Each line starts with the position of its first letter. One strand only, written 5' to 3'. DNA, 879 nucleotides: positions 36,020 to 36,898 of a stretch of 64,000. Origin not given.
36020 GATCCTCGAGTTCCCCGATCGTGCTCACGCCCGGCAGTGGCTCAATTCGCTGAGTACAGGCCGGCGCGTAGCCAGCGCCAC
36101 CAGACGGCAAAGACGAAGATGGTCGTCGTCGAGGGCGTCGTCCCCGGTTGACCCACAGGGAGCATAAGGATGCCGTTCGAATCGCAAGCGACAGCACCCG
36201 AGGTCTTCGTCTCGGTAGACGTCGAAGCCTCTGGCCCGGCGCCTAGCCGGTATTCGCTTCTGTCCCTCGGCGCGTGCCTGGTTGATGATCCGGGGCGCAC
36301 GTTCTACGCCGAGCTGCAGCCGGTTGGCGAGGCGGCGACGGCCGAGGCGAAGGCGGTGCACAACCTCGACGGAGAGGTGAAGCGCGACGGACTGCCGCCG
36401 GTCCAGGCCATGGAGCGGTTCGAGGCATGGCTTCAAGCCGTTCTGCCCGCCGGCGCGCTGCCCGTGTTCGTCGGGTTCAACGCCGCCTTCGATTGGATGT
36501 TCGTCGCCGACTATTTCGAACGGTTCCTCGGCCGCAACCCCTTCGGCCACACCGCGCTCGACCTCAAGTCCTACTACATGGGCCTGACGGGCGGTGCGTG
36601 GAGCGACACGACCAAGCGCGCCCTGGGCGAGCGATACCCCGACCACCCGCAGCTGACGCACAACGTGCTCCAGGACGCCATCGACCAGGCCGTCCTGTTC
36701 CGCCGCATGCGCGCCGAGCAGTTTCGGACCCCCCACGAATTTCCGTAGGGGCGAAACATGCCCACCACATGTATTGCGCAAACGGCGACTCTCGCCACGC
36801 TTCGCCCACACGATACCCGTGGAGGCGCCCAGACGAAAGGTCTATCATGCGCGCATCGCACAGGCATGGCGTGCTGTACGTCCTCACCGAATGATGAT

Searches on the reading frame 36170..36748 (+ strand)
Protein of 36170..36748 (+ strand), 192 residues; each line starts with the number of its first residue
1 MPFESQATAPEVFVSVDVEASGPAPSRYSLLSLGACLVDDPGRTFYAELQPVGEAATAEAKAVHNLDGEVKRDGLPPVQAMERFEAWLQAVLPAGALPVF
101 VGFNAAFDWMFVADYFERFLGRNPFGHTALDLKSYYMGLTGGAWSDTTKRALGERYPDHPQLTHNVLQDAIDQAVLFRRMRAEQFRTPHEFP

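Call 35: search_protein_families(library=pfam, proteins=[window:36170-36748:+], max_evalue=0.1)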
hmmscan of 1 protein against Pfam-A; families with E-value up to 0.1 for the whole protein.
window:36170-36748:+ (192 aa): 2 families
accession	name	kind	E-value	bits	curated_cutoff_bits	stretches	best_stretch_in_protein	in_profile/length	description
PF00929.31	RNase_T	-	2.2e-05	25.5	24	1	14-171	1-158/164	Exonuclease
PF16473.11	Rv2179c-like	-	2.7e-05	24.4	27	1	14-177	3-173/177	3'-5' exoribonuclease Rv2179c-like domain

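Call 36: search_protein_families(library=padloc, proteins=[window:36170-36748:+], max_evalue=1)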
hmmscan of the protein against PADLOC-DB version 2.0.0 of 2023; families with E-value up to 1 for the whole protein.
window:36170-36748:+ (192 aa): 2 families
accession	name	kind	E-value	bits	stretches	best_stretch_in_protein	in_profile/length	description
PDLC00753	Effector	-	7.6e-62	206.4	1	9-184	4-180/184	Exonuclease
PDLC01247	DEDDh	-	4.2e-12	44.9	1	15-177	2-138/139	"CAS-I,CAS-II,CAS-III,CAS-IV,CAS-V,CAS-VI; associated"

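Call 43: search_solved_structures(query=window:36170-36748:+, max_evalue=1, show_alignments=2)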
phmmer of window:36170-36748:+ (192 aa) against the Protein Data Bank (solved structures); distinct sequences matched with E-value up to 1: 1.
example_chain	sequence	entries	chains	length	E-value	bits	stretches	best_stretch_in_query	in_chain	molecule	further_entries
7t2s_A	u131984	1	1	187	5.4e-41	143.8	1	8-180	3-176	3'-5' exonuclease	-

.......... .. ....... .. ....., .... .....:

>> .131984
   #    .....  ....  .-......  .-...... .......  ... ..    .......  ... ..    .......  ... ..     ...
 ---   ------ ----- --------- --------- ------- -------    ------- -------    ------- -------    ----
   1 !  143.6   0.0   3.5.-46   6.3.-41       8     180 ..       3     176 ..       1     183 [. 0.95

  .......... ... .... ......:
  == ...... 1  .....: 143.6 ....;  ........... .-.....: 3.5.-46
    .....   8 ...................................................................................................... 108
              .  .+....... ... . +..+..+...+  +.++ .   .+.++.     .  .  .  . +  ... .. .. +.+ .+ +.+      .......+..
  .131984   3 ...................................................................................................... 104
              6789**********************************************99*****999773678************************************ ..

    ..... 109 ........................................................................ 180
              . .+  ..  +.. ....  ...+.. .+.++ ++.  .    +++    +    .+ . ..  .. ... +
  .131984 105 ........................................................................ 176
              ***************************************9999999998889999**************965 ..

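Call 73: search_dna_similar(query=window:36170-36748:+, collection=plasmids, mode=protein, max_evalue=1e-10, max_rows=15)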
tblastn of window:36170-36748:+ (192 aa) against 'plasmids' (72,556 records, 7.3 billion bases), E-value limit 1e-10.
Records with a match: 97; places in all: 97; records where one place covers at least 80% of the query: 88.
Best place of each record, by identity: <60% 97.
By first word of the organism name: Klebsiella 40; Acinetobacter 16; Pseudomonas 10; Bradyrhizobium 8; Enterobacter 6; Streptomyces 3; Mesorhizobium 2; Raoultella 2; Escherichia 1; Aeromonas 1; and 8 more.
By predicted mobility (MOB-suite, as given by PLSDB): conjugative 49; non-mobilizable 28; mobilizable 20.
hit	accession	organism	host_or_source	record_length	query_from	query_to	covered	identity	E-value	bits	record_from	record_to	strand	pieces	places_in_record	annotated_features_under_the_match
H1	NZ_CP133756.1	Pseudomonas aeruginosa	Homo sapiens,sputum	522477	5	183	93%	48.3%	3e-46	169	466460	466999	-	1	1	3'-5' exonuclease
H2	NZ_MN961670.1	Pseudomonas putida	Homo sapiens,urine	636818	5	183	93%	48.3%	1e-45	167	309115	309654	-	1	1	3'-5' exonuclease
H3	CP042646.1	Escherichia coli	Sus scrofa domesticus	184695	8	182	91%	49.4%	2e-44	163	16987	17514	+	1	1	3'-5' exonuclease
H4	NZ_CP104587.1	Pseudomonas aeruginosa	Homo sapiens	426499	5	192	98%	45.8%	5e-44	162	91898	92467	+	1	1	3'-5' exonuclease | Mov34/MPN/PAD-1 family protein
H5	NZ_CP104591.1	Pseudomonas aeruginosa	Homo sapiens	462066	5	192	98%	45.8%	5e-44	162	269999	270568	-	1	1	3'-5' exonuclease | Mov34/MPN/PAD-1 family protein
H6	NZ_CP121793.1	Aeromonas caviae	Homo sapiens,plasma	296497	8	184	92%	48.3%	1e-45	167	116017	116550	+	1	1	3'-5' exonuclease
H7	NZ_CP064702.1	Bradyrhizobium sp. 172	Acmispon strigosus,cell culture,root ...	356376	11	183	90%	49.4%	1e-49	178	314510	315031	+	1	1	3'-5' exonuclease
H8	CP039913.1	Agrobacterium tumefaciens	-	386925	11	182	90%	49.7%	1e-46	170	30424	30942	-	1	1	3'-5' exonuclease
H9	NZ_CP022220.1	Bradyrhizobium guangxiense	peanut,cell culture,roots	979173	11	183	90%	48.9%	4e-45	166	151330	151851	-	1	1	3'-5' exonuclease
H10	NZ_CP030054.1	Bradyrhizobium guangzhouense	Arachis hypogaea,Microbe,nodule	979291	11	183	90%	48.9%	4e-45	166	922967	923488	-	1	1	3'-5' exonuclease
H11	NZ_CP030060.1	Bradyrhizobium sp. CCBAU 53351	Arachis hypogaea,Microbe,nodule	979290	11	183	90%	48.9%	4e-45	166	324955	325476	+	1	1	3'-5' exonuclease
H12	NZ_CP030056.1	Bradyrhizobium sp. CCBAU 53340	Arachis hypogaea,Microbe,nodule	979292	11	183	90%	48.9%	4e-45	166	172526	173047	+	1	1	3'-5' exonuclease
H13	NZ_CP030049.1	Bradyrhizobium sp. CCBAU 53338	Arachis hypogaea,Microbe,nodule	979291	11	183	90%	48.9%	4e-45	166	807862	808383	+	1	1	3'-5' exonuclease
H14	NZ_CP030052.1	Bradyrhizobium guangdongense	peanut,cell culture,roots of peanut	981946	11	183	90%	48.9%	4e-45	166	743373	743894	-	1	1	3'-5' exonuclease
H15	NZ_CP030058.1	Bradyrhizobium guangdongense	Arachis hypogaea,Microbe,nodule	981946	11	183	90%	48.9%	4e-45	166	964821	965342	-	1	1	3'-5' exonuclease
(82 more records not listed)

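Call 74: get_annotated_region(hit=H4, flank=5000)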
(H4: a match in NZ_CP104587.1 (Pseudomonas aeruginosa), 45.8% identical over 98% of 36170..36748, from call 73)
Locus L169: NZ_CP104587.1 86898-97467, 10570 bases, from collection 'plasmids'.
description: Pseudomonas aeruginosa strain WTJH6 plasmid pWTJH6, complete sequence
organism: Pseudomonas aeruginosa (NCBI taxid 287)
taxonomy: Bacteria; Pseudomonadota; Gammaproteobacteria; Pseudomonadales; Pseudomonadaceae; Pseudomonas; Pseudomonas aeruginosa
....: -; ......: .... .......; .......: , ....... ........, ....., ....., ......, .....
typing (MOB-suite, as given by PLSDB): non-mobilizable; replicon rep_cluster_1115; mating-pair formation MPF_I
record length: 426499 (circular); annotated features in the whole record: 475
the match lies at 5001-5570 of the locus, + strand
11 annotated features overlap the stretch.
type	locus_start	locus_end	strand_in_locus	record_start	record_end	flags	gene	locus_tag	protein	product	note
CDS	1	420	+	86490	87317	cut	phnE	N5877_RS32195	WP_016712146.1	phosphonate ABC transporter, permease protein PhnE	GO:0015716 - organic phosphonate transport [Evidence IEA]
CDS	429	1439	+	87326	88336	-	ptxD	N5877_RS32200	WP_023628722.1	phosphonate dehydrogenase PtxD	-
CDS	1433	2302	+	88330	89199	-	-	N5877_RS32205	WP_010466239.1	LysR family transcriptional regulator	-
CDS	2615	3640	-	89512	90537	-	-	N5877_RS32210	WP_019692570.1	IS110-like element IS1383 family transposase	-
CDS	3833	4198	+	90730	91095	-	-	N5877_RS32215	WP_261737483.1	transposase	-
CDS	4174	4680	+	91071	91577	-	-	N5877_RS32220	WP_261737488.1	IS5 family transposase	-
CDS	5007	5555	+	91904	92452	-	-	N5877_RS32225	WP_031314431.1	3'-5' exonuclease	-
CDS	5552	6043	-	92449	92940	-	-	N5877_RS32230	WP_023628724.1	Mov34/MPN/PAD-1 family protein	-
CDS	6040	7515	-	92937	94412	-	-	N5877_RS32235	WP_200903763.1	ThiF family adenylyltransferase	-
CDS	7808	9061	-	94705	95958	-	-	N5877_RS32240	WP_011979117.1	nucleotidyltransferase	-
CDS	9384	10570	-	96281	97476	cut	-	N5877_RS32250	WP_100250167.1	IS3-like element ISPpu29 family transposase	-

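Call 75: get_annotated_region(hit=H7, flank=5000)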
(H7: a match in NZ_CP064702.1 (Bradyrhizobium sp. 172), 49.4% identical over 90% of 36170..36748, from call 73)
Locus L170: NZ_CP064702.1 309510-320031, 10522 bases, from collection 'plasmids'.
description: Bradyrhizobium sp. 172 plasmid p172_1, complete sequence
organism: Bradyrhizobium sp. 172 (NCBI taxid 2782643)
taxonomy: Bacteria; Pseudomonadota; Alphaproteobacteria; Hyphomicrobiales; Nitrobacteraceae; Bradyrhizobium; Bradyrhizobium sp. 172
host: -; source: Acmispon strigosus,cell culture,root nodule; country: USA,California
typing (MOB-suite, as given by PLSDB): conjugative; relaxase MOBP; mating-pair formation MPF_T
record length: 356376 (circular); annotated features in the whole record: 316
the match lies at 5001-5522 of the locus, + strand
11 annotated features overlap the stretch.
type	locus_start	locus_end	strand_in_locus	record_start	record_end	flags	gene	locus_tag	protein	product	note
CDS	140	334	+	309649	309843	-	-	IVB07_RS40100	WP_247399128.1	hypothetical protein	-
CDS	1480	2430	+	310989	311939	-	-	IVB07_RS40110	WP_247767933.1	CBASS oligonucleotide cyclase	-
CDS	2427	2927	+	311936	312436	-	-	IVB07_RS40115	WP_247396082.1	hypothetical protein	-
CDS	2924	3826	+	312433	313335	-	-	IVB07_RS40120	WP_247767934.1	ATP-binding protein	-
CDS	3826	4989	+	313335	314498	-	-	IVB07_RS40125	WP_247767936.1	hypothetical protein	-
CDS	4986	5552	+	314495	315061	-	-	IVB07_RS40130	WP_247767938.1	3'-5' exonuclease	-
CDS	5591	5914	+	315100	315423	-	-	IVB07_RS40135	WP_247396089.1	helix-turn-helix transcriptional regulator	-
CDS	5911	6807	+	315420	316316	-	-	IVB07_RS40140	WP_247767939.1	ImmA/IrrE family metallo-endopeptidase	-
CDS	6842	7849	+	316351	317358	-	-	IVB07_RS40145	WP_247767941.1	HNH endonuclease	-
CDS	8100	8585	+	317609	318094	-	-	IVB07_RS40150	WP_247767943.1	hypothetical protein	-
CDS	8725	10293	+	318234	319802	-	-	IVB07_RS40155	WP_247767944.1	hypothetical protein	-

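Call 94: search_protein_families(library=phrogs, proteins=[window:36170-36748:+], max_evalue=0.01)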
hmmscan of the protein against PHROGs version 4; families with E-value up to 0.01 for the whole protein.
window:36170-36748:+ (192 aa): 1 family
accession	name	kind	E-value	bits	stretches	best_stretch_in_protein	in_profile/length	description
phrog_192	-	DNA, RNA and nucleotide metabolism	4.5e-17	63.4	1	5-186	100-276/397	DNA polymerase exonuclease subunit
